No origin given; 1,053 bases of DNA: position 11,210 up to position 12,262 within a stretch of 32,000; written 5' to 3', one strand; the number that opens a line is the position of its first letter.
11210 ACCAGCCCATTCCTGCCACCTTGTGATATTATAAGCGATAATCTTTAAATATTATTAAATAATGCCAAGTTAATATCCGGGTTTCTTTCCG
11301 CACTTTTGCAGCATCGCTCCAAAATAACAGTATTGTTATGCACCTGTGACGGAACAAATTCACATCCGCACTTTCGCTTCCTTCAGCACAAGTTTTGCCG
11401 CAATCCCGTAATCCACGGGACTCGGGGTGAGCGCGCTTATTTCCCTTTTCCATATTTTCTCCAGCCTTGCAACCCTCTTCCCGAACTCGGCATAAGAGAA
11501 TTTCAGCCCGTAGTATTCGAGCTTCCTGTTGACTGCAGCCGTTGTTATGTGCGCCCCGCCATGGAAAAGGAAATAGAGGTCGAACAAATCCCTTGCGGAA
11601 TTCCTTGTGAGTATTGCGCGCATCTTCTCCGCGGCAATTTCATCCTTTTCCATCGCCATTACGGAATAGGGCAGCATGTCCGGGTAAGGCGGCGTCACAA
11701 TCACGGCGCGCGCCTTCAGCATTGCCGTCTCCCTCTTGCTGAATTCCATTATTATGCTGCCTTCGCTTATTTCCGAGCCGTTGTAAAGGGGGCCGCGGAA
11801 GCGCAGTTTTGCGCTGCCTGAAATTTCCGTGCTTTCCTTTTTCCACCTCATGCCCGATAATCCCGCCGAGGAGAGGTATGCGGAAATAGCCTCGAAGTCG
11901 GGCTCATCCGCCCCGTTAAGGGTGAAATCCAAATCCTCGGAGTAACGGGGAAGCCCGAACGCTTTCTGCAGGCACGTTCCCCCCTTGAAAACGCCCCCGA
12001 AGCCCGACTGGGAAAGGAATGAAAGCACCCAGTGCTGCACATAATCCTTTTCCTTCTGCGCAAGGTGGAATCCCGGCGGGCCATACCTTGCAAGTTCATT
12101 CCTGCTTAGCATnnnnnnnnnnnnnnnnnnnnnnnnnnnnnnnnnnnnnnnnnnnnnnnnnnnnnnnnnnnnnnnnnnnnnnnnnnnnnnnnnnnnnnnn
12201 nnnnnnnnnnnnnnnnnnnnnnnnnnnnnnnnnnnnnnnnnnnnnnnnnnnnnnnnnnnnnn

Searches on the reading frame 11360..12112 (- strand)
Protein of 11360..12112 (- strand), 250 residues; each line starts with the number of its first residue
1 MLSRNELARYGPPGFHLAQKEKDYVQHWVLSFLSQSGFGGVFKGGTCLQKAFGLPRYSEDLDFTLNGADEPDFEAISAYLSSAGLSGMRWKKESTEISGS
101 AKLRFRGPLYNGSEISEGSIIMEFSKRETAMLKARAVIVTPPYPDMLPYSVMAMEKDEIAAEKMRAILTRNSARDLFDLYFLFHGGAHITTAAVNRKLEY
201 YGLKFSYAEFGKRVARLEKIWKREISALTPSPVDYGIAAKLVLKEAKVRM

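Call 13: search_protein_families(library=pfam, proteins=[window:11360-12112:-], max_evalue=0.01)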
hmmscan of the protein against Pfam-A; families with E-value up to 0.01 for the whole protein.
window:11360-12112:- (250 aa): 1 family
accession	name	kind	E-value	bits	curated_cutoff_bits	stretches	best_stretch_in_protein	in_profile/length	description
PF08843.17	AbiEii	-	3.3e-28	99.7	22.5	1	41-229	16-224/238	Nucleotidyl transferase AbiEii toxin, Type IV TA system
